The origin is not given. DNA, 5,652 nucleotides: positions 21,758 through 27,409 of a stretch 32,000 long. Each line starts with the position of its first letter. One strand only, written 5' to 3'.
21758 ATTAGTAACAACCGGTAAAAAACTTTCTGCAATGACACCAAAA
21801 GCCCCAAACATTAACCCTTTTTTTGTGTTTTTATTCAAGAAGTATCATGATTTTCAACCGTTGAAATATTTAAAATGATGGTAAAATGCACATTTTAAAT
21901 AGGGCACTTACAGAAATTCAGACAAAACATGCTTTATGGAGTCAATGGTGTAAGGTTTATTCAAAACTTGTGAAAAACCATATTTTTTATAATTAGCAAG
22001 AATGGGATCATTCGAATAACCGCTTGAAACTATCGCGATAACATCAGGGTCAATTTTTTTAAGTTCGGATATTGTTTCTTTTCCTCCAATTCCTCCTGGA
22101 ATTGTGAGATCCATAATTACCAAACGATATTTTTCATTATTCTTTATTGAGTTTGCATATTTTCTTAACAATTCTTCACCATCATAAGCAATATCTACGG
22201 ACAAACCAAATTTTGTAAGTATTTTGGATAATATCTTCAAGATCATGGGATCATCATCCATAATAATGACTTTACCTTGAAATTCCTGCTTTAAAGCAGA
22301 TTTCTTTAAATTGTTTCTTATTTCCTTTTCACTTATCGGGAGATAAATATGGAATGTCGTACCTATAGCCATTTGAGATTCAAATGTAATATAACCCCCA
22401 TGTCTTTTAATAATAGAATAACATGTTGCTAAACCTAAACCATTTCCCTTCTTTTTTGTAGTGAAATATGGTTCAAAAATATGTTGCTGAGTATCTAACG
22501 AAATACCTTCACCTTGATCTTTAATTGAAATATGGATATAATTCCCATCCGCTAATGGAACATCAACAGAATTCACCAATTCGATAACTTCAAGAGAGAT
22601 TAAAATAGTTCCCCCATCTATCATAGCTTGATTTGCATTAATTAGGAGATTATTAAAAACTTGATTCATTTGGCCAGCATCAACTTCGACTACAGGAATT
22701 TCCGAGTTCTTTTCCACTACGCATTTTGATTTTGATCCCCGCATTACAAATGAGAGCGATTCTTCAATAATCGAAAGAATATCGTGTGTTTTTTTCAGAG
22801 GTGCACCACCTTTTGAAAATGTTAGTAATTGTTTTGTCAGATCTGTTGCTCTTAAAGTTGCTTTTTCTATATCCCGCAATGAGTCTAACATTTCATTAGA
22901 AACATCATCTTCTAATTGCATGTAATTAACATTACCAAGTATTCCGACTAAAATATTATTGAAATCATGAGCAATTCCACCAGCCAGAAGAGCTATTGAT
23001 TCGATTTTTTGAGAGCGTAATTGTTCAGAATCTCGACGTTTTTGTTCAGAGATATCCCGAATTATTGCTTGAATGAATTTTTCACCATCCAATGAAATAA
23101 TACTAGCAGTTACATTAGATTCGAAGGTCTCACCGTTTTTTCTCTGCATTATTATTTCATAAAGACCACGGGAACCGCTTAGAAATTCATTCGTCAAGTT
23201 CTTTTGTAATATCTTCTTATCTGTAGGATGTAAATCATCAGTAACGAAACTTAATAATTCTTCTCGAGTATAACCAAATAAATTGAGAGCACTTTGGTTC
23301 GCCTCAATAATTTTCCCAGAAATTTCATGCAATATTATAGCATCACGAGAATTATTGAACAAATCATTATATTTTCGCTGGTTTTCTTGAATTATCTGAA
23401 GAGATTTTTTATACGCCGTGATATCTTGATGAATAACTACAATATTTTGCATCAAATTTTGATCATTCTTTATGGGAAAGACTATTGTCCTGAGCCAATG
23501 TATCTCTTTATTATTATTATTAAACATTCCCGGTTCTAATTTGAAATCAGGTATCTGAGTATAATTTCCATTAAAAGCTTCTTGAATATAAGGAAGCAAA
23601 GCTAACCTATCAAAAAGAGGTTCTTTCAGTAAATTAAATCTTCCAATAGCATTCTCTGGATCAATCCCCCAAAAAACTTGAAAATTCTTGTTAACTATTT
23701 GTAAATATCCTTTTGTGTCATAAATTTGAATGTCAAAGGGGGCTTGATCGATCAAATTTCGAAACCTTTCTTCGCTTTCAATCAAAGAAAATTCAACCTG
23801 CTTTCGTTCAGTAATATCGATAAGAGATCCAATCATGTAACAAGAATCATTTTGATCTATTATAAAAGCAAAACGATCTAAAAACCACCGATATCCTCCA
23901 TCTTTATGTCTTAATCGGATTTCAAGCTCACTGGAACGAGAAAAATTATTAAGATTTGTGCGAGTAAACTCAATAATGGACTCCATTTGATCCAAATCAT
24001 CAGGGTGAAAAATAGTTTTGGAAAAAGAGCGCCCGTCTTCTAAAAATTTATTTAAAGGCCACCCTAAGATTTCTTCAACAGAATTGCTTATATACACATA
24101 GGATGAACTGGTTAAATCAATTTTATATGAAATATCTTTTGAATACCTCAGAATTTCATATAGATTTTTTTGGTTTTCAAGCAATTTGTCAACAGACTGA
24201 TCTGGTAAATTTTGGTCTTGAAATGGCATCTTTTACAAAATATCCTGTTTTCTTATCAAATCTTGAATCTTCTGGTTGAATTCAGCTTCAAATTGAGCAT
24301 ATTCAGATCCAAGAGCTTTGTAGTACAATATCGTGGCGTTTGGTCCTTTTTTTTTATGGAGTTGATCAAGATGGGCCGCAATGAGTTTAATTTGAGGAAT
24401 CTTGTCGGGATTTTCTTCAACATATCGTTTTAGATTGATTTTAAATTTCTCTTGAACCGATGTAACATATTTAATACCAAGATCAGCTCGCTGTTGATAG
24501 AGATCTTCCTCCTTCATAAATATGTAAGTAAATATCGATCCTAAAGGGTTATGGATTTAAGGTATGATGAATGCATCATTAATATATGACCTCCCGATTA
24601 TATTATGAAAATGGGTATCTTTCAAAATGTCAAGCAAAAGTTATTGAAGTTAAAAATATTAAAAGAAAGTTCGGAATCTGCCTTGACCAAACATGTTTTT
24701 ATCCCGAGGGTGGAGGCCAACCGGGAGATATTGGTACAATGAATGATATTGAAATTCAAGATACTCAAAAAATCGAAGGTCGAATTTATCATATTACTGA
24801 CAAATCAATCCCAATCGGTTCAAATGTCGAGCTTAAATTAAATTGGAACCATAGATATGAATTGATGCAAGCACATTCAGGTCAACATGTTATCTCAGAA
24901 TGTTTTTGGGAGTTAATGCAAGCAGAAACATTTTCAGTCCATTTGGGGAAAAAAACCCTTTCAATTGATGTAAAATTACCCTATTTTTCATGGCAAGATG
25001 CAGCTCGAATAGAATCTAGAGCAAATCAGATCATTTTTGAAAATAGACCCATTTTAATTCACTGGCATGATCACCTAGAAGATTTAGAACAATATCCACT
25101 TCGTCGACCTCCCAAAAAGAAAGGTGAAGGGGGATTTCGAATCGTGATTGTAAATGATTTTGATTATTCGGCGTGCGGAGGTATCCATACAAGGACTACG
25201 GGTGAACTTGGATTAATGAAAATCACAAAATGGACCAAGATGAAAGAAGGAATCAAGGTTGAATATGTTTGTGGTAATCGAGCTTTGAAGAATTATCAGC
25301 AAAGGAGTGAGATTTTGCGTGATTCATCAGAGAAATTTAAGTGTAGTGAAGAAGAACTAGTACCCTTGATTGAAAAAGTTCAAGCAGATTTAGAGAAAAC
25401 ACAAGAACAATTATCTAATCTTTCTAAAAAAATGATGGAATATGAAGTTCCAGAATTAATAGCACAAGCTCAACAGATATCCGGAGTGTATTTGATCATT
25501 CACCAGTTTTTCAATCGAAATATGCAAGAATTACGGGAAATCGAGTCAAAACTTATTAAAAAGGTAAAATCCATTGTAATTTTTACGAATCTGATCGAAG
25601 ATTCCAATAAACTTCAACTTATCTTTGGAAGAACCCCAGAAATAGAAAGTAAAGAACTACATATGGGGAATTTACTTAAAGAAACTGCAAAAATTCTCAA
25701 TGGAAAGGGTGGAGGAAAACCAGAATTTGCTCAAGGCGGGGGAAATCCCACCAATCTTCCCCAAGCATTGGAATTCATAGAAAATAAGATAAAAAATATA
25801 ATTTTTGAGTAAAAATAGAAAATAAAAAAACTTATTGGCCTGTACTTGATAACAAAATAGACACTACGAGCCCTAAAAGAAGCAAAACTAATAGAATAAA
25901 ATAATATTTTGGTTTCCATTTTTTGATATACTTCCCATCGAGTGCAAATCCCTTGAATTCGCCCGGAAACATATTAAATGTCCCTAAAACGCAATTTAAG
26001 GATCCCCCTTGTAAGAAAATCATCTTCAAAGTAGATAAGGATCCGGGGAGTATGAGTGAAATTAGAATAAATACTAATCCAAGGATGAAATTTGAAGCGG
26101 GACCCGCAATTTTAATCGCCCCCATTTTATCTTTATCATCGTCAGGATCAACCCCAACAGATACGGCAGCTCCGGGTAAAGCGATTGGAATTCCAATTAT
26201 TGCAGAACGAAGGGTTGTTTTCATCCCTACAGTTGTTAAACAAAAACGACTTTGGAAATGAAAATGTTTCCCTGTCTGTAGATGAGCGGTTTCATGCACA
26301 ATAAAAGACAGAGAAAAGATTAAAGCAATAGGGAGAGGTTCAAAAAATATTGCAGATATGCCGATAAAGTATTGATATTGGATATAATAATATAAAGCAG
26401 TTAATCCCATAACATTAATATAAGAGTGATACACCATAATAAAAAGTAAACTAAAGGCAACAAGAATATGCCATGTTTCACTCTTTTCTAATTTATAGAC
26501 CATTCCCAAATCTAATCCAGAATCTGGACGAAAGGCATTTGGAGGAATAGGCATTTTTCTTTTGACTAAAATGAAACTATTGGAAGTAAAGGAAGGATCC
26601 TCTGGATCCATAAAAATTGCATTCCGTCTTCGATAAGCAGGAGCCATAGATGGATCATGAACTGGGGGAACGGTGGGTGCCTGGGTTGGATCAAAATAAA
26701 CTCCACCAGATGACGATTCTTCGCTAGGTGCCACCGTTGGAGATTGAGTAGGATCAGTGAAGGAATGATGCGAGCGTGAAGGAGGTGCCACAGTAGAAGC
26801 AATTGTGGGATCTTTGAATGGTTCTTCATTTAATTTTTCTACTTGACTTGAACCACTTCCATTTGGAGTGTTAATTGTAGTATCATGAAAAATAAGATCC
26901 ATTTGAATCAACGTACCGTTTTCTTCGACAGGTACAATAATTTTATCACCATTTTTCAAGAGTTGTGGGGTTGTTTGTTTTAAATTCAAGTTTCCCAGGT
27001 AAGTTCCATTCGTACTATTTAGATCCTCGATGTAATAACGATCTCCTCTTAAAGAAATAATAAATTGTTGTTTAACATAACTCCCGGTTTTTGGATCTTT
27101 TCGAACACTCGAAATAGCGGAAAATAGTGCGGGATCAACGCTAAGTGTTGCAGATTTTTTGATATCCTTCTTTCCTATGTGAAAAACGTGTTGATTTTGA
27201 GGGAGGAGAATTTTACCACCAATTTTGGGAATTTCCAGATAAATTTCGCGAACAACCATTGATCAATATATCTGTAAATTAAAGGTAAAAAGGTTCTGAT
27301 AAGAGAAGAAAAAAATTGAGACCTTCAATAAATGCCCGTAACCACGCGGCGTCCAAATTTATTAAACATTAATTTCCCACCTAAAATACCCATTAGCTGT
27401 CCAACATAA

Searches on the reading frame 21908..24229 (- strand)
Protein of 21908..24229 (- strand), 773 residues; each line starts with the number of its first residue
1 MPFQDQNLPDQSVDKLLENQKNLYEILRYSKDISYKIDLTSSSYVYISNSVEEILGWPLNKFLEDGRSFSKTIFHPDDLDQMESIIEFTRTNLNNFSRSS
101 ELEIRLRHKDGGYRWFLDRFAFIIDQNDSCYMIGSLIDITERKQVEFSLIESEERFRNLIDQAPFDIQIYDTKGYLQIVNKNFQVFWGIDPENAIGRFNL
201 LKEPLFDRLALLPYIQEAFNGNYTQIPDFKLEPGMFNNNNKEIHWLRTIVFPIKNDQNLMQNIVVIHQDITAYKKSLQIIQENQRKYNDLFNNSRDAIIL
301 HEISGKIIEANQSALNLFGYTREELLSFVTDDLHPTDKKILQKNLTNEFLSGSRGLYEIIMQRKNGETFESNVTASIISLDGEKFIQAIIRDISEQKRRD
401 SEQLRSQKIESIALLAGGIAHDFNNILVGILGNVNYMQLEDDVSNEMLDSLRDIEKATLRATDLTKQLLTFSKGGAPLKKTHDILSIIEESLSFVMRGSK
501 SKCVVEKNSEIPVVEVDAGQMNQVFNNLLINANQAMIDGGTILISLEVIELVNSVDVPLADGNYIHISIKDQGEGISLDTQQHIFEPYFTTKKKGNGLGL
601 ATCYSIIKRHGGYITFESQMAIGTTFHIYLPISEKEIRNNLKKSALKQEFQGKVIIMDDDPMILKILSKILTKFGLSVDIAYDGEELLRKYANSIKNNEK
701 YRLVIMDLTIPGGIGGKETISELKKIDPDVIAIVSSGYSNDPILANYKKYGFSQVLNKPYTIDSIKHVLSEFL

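Call 52: search_protein_families(library=pfam, proteins=[window:21908-24229:-], max_evalue=0.001)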
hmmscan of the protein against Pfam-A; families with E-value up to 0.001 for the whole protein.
window:21908-24229:- (773 aa): 8 families
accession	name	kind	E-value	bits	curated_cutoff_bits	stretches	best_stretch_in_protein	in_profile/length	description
PF13426.13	PAS_9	-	1.5e-23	83.5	27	2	296-395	2-103/103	PAS domain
PF08447.18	PAS_3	-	1.1e-22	80.5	25.6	1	45-134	2-87/89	PAS fold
PF02518.31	HATPase_c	-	4.8e-21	75.7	26.4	1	517-632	2-109/111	Histidine kinase-, DNA gyrase B-, and HSP90-like ATPase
PF00072.30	Response_reg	-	5.5e-17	62.4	30.2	1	654-768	1-109/111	Response regulator receiver domain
PF00989.32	PAS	-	2.4e-14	53.7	22.6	1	287-393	3-113/113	PAS fold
PF13188.13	PAS_8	-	5.6e-10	39.2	21.8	1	286-338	2-55/65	PAS domain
PF08448.16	PAS_4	-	9.2e-10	39.2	23.1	0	291-398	1-110/110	PAS fold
PF00512.31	HisKA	-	1.3e-06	28.8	26.9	1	415-475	5-64/66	His Kinase A (phospho-acceptor) domain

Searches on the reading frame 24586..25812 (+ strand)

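Call 52: search_protein_families(library=pfam, proteins=[window:24586-25812:+], max_evalue=0.001)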
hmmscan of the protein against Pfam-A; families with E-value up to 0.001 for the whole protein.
window:24586-25812:+ (408 aa): 3 families
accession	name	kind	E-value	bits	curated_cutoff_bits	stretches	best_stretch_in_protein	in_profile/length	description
PF02272.25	DHHA1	-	1.8e-13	51.3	25.9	1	303-403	4-101/102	DHHA1 domain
PF01411.24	tRNA-synt_2c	-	8.7e-10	38.2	30.3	1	18-87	475-550/552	tRNA synthetases class II (A)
PF07973.19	tRNA_SAD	-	1.4e-08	35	24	1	185-223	2-40/44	Threonyl and Alanyl tRNA synthetase second additional domain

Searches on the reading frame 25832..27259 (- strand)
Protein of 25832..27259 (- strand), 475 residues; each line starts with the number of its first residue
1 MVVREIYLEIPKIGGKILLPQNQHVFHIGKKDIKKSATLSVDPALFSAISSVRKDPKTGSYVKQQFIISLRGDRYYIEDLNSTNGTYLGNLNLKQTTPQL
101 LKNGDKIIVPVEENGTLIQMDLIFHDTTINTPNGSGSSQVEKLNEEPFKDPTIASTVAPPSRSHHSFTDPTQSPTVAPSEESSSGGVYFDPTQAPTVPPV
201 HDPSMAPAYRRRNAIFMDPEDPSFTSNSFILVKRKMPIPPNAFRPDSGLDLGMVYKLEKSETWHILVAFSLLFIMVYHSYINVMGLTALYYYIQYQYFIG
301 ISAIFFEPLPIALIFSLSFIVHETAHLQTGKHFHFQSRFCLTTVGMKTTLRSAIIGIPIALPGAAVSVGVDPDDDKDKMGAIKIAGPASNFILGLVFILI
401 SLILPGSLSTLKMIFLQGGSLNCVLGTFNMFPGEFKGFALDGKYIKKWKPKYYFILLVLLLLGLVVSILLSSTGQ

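Call 76: search_protein_families(library=pfam, proteins=[window:25832-27259:-], max_evalue=0.001)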
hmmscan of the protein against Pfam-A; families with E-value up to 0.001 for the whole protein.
window:25832-27259:- (475 aa): 2 families
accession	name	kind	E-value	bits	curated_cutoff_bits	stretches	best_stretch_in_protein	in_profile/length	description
PF00498.31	FHA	-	1.6e-09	38.4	20.7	1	63-107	20-64/67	FHA domain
PF02163.28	Peptidase_M50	-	2.2e-08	34.2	27.2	1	311-406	2-105/221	Peptidase family M50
